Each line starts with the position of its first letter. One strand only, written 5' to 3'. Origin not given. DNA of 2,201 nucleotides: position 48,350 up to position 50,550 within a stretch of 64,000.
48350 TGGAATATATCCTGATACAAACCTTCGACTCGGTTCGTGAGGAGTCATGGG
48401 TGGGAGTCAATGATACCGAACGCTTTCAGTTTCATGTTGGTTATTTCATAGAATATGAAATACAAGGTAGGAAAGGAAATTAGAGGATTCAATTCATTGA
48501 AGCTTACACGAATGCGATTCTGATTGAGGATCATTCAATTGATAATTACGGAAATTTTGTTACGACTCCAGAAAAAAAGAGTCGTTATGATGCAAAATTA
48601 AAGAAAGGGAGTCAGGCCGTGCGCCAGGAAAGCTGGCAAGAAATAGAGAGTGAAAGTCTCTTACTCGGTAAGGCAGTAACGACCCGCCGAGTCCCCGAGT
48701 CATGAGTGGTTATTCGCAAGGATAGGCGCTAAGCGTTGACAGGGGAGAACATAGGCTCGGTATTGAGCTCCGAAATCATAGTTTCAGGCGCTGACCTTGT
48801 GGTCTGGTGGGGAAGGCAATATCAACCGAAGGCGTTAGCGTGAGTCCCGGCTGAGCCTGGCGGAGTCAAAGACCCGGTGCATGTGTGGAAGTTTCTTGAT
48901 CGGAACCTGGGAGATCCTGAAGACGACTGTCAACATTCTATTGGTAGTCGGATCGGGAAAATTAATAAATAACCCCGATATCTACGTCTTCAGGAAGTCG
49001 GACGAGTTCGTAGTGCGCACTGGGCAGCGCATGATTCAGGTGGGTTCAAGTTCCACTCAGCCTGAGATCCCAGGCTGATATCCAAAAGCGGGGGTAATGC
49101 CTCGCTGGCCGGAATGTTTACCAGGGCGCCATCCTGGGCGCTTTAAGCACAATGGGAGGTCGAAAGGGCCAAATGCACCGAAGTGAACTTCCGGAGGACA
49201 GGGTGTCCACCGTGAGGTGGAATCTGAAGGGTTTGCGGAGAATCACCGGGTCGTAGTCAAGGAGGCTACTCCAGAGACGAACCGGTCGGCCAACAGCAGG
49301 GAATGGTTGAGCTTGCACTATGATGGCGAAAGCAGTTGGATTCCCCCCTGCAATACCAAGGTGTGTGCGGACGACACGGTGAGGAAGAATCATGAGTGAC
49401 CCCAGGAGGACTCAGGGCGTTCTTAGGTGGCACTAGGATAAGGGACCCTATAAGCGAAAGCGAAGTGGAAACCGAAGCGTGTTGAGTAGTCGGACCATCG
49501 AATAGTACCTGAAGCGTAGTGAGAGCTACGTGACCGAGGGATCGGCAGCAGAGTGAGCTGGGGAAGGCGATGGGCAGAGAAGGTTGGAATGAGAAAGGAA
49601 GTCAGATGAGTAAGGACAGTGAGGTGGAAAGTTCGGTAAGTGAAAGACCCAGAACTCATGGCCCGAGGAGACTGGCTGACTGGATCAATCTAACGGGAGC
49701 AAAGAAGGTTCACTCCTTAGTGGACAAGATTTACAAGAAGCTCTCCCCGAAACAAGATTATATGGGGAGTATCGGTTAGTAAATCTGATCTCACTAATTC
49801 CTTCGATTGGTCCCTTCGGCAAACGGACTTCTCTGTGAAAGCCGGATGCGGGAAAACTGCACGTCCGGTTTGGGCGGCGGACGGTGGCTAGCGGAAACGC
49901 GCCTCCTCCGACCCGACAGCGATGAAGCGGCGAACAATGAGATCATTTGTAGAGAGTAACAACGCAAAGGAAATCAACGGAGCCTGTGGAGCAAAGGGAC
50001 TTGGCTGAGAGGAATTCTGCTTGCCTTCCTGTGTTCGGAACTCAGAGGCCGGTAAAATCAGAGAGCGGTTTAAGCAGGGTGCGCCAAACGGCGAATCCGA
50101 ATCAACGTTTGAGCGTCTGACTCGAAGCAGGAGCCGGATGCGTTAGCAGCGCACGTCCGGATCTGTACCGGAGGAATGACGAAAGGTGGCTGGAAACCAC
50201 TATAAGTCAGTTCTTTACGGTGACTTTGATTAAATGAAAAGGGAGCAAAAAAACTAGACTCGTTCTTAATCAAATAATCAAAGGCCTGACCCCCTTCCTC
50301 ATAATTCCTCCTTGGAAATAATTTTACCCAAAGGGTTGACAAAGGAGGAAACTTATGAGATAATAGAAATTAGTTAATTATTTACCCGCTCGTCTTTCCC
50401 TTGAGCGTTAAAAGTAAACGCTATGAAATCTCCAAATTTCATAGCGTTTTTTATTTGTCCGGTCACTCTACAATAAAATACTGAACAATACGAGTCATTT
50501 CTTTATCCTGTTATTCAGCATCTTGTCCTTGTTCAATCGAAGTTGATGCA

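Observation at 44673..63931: Five same-strand copies of a ~770-bp non-coding element with group II intron hallmarks but no ORF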

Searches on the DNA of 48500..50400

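Call 6: search_rna_families(source=window, start=48500, end=50400, threshold=evalue, max_evalue=5, show_alignments=6)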
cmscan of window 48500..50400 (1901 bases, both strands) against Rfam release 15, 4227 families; matches with E-value up to 5: 9.
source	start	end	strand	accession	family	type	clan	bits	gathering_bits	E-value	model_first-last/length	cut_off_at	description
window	48653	48875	+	RF02005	group-II-D1D4-6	Intron;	CL00102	164.6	49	3.5e-49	1-225/225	no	Group II catalytic intron D1-D4-6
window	49837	49917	+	RF00029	Intron_gpII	Intron;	-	44.2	40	6.1e-07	1-77/77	no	Group II catalytic intron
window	50129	50224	+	RF00029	Intron_gpII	Intron;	-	31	40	0.0011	1-77/77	no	Group II catalytic intron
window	49206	49395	+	RF02001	group-II-D1D4-3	Intron;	CL00102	27.5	32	0.004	1-170/170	no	Group II catalytic intron D1-D4-3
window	49837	49874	+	RF04357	Plastid-ndhA-ndhB-2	Intron;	CL00155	22.2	53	0.063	1-41/41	no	Plastid-ndhA-ndhB-2 group II-D5 intron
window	49840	49870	+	RF04336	Plastid-petD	Intron;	-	20.5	65.5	0.33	11-42/47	no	Plastid-petD group II-D5 intron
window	50130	50167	+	RF04356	Plastid-ndhA-ndhB-1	Intron;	CL00155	19.3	61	0.38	8-46/49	no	Plastid-ndhA-ndhB-1 group II-D5 intron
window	49600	49727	-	RF01974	H19_3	Gene; lncRNA;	-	16.9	46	3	1-116/116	no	H19 conserved region 3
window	49038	49090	-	RF00630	P26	Gene;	-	16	36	3.5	1-66/66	no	Pseudomonas sRNA P26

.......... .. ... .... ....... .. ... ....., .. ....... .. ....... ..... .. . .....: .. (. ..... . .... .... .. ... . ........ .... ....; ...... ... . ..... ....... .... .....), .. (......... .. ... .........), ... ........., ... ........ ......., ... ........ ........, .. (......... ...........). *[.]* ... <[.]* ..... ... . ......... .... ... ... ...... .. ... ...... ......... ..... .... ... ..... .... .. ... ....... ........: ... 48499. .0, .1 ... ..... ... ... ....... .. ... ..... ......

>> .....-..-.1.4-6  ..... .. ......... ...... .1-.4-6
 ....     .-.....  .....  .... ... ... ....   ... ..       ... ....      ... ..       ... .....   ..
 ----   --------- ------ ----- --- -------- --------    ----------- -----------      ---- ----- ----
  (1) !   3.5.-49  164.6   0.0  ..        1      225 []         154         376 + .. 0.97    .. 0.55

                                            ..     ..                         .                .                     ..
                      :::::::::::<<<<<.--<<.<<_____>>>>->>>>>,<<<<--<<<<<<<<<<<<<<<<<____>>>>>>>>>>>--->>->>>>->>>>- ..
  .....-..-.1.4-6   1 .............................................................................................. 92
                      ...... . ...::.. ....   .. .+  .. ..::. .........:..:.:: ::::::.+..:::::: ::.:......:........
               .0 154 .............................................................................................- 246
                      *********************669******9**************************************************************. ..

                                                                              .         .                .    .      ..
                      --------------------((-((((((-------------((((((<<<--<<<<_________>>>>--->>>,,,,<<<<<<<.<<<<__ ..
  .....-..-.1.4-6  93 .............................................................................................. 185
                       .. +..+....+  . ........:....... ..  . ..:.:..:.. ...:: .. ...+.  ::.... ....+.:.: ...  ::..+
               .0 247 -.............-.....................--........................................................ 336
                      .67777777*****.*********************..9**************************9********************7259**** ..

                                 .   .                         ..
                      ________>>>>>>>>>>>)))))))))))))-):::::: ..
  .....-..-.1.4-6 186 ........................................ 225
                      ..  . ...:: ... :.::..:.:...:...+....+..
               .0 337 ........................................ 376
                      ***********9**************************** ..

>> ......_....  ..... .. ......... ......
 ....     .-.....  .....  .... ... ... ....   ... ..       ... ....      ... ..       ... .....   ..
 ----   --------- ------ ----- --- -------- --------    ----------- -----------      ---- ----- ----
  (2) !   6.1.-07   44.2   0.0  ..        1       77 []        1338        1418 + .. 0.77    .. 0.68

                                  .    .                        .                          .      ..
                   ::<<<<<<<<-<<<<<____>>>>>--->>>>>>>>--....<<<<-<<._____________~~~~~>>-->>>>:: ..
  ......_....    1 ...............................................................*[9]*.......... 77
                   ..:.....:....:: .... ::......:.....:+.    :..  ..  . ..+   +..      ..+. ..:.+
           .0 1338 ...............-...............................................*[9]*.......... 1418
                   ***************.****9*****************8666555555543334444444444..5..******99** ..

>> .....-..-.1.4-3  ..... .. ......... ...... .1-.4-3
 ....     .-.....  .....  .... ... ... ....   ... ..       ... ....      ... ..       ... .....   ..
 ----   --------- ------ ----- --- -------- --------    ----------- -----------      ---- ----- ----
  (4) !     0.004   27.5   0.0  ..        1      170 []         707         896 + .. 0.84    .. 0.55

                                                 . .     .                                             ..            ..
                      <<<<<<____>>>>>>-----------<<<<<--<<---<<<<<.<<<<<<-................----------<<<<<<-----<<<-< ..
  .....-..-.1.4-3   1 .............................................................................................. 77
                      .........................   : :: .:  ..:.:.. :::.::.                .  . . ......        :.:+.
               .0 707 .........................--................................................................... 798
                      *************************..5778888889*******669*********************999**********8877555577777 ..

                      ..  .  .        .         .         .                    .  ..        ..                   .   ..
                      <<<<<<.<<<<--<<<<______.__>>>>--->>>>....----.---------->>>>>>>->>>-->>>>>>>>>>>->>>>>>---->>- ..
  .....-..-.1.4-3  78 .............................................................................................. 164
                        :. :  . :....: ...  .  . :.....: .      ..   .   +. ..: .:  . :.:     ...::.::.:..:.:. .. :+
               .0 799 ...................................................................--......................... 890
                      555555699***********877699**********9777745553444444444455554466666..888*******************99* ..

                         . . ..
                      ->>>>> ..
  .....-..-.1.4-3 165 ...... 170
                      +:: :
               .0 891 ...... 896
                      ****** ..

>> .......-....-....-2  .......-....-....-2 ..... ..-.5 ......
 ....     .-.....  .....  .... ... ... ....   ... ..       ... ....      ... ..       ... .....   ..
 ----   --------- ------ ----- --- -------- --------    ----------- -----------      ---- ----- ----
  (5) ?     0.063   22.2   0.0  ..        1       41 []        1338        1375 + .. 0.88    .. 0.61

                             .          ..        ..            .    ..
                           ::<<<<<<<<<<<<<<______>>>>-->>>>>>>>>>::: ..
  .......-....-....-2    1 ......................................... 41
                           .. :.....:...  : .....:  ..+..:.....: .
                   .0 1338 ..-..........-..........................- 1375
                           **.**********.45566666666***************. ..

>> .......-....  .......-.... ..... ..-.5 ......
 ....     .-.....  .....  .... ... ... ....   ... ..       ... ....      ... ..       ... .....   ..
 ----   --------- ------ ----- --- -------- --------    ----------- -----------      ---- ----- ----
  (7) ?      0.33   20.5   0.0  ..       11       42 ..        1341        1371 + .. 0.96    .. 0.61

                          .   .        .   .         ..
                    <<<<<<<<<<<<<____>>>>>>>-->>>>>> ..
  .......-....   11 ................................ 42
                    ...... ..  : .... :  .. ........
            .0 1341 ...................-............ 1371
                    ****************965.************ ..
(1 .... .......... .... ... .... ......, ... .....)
